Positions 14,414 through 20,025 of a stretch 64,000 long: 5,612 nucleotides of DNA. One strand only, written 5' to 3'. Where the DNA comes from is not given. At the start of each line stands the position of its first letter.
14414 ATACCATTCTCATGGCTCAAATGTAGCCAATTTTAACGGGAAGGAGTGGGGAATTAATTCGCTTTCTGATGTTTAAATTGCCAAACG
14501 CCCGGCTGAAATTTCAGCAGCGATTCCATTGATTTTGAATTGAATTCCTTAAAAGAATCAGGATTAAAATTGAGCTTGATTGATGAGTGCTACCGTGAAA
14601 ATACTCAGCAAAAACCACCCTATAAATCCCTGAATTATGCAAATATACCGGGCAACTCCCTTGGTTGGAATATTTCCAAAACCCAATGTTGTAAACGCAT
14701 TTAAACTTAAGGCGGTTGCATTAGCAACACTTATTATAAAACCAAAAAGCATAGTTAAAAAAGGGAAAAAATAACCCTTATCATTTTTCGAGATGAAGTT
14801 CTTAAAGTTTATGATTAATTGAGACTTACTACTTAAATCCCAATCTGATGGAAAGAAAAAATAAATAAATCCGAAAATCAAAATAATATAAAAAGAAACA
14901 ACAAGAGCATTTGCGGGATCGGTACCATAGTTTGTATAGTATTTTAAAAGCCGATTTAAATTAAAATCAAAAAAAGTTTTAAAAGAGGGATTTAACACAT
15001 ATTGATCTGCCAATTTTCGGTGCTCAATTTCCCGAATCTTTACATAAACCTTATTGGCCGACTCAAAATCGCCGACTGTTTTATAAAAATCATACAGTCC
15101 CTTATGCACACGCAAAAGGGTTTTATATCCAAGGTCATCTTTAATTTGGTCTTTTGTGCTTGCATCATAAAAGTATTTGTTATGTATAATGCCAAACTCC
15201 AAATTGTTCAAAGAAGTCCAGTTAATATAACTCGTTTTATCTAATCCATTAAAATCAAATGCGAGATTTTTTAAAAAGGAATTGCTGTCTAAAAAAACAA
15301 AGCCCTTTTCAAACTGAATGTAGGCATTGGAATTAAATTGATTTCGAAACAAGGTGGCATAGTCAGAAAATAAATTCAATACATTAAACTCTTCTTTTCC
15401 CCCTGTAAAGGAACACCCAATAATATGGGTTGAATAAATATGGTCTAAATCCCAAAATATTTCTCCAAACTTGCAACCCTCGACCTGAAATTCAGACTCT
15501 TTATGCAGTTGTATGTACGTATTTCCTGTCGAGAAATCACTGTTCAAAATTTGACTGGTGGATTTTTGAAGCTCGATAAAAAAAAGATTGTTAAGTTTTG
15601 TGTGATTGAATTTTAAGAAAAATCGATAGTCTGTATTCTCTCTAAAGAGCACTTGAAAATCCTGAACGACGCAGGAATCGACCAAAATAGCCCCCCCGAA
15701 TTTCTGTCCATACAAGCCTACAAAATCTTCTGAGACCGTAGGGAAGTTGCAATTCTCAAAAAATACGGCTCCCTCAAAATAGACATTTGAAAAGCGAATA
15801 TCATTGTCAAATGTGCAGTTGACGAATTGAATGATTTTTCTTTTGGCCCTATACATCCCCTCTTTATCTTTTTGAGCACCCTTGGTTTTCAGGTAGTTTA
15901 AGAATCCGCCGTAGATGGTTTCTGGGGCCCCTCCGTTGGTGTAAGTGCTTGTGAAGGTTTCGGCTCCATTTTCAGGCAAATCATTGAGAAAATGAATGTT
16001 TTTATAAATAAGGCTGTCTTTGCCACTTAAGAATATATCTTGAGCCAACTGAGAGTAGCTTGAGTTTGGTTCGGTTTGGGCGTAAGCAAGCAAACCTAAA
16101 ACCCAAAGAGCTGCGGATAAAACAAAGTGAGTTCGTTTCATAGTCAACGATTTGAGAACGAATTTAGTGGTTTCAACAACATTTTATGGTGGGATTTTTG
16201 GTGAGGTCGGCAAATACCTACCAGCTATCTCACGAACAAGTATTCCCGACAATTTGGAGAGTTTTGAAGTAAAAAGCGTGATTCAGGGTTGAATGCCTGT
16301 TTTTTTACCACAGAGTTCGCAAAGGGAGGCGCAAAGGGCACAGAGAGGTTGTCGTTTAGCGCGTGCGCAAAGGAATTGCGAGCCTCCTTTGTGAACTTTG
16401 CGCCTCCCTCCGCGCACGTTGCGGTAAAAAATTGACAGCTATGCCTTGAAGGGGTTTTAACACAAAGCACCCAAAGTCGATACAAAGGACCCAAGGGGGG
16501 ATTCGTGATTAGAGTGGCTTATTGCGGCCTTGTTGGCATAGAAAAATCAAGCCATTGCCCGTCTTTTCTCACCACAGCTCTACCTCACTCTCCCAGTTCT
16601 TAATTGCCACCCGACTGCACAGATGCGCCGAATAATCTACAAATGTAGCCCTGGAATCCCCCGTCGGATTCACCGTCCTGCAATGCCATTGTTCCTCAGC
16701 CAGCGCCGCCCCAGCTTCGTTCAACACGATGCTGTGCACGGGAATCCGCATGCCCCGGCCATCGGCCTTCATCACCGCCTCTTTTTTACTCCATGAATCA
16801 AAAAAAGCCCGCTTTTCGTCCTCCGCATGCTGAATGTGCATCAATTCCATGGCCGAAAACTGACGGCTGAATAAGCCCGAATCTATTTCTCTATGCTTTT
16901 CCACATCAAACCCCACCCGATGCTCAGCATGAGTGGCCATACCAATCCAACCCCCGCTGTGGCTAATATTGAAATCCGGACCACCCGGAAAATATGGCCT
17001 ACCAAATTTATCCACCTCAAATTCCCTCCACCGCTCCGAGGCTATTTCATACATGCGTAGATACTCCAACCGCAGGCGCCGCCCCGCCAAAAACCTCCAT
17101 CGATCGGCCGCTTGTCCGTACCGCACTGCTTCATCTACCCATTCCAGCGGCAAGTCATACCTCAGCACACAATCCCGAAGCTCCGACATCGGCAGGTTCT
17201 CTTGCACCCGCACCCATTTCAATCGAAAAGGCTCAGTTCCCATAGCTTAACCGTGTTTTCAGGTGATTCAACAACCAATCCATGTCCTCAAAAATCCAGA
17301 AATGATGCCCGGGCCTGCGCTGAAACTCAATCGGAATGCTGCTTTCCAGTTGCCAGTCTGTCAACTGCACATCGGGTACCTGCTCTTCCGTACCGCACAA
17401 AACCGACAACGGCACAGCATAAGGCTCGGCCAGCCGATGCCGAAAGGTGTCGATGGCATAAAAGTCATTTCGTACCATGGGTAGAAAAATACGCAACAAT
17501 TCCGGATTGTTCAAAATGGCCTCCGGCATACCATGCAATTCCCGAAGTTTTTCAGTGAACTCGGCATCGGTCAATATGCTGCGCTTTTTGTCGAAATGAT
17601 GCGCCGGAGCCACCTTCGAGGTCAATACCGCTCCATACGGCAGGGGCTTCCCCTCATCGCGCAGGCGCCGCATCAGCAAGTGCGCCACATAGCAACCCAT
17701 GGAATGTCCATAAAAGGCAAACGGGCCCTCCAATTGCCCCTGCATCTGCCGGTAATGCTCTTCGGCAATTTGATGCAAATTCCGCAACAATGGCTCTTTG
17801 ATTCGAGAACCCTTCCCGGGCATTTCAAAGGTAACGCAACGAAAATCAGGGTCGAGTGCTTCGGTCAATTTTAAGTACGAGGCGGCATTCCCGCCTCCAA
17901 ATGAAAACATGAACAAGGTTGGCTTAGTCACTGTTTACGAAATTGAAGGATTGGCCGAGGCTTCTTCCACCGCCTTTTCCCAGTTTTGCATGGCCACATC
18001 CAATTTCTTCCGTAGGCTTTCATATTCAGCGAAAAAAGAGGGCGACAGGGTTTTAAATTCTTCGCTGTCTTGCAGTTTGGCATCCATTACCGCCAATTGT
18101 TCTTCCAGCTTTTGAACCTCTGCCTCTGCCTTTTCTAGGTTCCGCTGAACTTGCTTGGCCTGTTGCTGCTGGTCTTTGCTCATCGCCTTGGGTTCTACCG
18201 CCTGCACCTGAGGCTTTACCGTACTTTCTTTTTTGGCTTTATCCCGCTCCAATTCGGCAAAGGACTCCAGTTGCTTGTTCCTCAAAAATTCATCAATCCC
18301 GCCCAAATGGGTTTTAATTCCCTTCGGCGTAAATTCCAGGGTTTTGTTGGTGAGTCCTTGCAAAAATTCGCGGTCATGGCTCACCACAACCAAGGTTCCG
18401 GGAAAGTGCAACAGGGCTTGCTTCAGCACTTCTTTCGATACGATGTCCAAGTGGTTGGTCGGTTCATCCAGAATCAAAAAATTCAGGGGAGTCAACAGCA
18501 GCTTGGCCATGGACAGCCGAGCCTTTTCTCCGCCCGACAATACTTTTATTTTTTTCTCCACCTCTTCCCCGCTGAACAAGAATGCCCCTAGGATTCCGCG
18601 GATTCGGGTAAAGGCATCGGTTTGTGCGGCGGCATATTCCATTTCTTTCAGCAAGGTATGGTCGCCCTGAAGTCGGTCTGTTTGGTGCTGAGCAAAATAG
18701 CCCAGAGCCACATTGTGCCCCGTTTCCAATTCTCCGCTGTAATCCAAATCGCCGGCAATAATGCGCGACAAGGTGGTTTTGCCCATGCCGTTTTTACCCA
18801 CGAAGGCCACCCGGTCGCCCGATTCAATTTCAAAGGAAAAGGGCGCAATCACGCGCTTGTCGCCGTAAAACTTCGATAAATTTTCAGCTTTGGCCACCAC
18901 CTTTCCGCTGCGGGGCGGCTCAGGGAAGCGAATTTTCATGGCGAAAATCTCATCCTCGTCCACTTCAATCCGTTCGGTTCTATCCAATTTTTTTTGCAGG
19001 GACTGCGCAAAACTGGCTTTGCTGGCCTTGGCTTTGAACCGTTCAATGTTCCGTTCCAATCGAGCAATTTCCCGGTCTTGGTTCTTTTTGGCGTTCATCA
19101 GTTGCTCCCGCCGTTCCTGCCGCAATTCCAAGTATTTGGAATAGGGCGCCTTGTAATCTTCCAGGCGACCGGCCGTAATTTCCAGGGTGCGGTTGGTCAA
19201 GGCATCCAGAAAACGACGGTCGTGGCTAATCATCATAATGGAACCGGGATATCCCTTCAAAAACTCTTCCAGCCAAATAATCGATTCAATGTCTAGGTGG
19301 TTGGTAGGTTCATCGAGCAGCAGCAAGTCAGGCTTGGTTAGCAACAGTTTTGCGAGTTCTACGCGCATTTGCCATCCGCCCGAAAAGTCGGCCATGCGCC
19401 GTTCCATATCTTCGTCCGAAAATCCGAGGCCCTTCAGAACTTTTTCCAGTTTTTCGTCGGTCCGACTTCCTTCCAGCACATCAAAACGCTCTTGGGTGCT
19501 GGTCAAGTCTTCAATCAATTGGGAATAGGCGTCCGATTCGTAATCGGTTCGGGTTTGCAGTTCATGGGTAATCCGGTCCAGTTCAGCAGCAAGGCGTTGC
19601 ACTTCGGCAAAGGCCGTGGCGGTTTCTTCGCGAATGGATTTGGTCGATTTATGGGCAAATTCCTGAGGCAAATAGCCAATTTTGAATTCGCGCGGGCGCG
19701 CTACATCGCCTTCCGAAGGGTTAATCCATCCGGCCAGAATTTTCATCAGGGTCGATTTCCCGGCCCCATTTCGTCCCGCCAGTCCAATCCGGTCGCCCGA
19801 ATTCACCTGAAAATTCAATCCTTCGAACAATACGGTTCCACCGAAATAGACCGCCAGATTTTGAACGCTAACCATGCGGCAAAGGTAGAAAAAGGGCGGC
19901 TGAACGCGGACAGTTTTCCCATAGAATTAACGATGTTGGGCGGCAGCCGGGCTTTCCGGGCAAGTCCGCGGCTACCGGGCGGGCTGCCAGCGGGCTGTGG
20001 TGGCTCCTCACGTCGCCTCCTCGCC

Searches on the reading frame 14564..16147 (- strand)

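Call 59: search_protein_families(library=pfam, proteins=[window:14564-16147:-], max_evalue=0.00001)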
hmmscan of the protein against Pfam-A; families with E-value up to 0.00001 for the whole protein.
window:14564-16147:- (527 aa): 0 families

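Call 71: search_protein_families(library=pfam, proteins=[window:14564-16147:-], max_evalue=0.01)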
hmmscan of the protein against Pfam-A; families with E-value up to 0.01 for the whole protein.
window:14564-16147:- (527 aa): 2 families
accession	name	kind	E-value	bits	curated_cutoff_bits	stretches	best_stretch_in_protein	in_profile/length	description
PF07885.22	Ion_trans_2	-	0.00046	20.5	22.5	1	473-523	24-75/79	Ion channel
PF13576.12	Pentapeptide_3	-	0.0016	19.1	27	1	108-138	1-31/48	Pentapeptide repeats (9 copies)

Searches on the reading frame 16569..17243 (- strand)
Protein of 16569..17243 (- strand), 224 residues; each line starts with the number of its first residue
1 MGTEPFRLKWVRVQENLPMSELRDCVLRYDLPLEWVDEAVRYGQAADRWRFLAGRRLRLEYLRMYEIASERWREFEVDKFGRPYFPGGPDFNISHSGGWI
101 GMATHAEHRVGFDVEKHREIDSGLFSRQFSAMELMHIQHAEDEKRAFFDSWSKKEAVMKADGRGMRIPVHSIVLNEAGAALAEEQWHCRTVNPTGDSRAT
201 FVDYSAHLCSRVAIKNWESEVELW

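Call 59: search_protein_families(library=pfam, proteins=[window:16569-17243:-], max_evalue=0.00001)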
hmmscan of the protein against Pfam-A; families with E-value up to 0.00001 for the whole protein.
window:16569-17243:- (224 aa): 1 family
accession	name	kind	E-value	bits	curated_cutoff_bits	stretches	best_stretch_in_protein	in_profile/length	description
PF01648.25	ACPS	-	2.8e-12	47.1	25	1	109-180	1-82/111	4'-phosphopantetheinyl transferase superfamily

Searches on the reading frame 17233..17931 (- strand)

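Call 59: search_protein_families(library=pfam, proteins=[window:17233-17931:-], max_evalue=0.00001)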
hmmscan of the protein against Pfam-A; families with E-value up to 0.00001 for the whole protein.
window:17233-17931:- (232 aa): 2 families
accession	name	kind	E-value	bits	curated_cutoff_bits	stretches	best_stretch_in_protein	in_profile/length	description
PF00975.26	Thioesterase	-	7.1e-35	121.7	26.4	1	5-226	2-224/226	Thioesterase domain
PF12697.13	Abhydrolase_6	-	9.4e-06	26.9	26.3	0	13-186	8-180/217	Alpha/beta hydrolase family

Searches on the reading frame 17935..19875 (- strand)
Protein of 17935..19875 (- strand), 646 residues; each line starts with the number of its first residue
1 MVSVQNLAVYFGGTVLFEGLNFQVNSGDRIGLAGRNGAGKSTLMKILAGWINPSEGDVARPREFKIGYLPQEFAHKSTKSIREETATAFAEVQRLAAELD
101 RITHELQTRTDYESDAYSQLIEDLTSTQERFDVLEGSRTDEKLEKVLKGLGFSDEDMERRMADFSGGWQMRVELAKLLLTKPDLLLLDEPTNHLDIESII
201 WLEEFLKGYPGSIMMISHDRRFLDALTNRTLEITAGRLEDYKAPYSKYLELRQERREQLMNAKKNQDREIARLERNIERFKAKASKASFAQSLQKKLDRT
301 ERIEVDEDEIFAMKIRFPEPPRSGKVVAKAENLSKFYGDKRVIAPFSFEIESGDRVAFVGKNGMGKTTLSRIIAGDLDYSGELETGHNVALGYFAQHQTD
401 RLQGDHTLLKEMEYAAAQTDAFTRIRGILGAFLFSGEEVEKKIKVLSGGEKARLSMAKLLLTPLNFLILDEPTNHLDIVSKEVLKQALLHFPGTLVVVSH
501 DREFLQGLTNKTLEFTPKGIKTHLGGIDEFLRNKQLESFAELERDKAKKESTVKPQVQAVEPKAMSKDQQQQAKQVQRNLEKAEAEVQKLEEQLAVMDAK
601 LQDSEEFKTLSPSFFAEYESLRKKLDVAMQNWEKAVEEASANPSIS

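Call 41: search_protein_families(library=pfam, proteins=[window:17935-19875:-])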
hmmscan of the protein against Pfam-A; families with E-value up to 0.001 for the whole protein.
window:17935-19875:- (646 aa): 13 families
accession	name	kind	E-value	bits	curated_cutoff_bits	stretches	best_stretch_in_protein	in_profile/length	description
PF00005.33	ABC_tran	-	1e-52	178.8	25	2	18-192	2-137/137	ABC transporter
PF12848.13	ABC_tran_Xtn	-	1.7e-21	76.5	25.9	1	231-316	1-84/85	ABC transporter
PF13476.12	AAA_23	-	3.3e-09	38.1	27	1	31-281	23-197/201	AAA domain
PF13175.12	AAA_15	-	1.7e-07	31.6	32.1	1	33-301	29-276/374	AAA ATPase domain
PF13304.12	AAA_21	-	1.4e-06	29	27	0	31-48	3-20/304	AAA domain, putative AbiEii toxin, Type IV TA system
PF00004.35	AAA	-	8.6e-06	26.7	21.2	0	32-129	3-97/131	ATPase family associated with various cellular activities (AAA)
PF24883.2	NPHP3_N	-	1.9e-05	25.3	24.8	0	359-403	28-67/164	Nephrocystin 3, N-terminal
PF13555.12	AAA_29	-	4.5e-05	23.6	27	0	17-44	12-39/61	P-loop containing region of AAA domain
PF02367.23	TsaE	-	7e-05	23.2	26.6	0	349-381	17-49/128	Threonylcarbamoyl adenosine biosynthesis protein TsaE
PF05496.18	RuvB_N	-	0.00011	22.5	27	0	351-381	31-61/159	Holliday junction DNA helicase RuvB P-loop domain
PF05729.18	NACHT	-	0.0004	20.7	26.7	0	355-378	2-25/167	NACHT domain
PF03193.22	RsgA_GTPase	-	0.00075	19.8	30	0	28-52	107-131/174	RsgA GTPase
PF16326.10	ABC_tran_CTD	-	0.00096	19.8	32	1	575-633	5-65/69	ABC transporter C-terminal domain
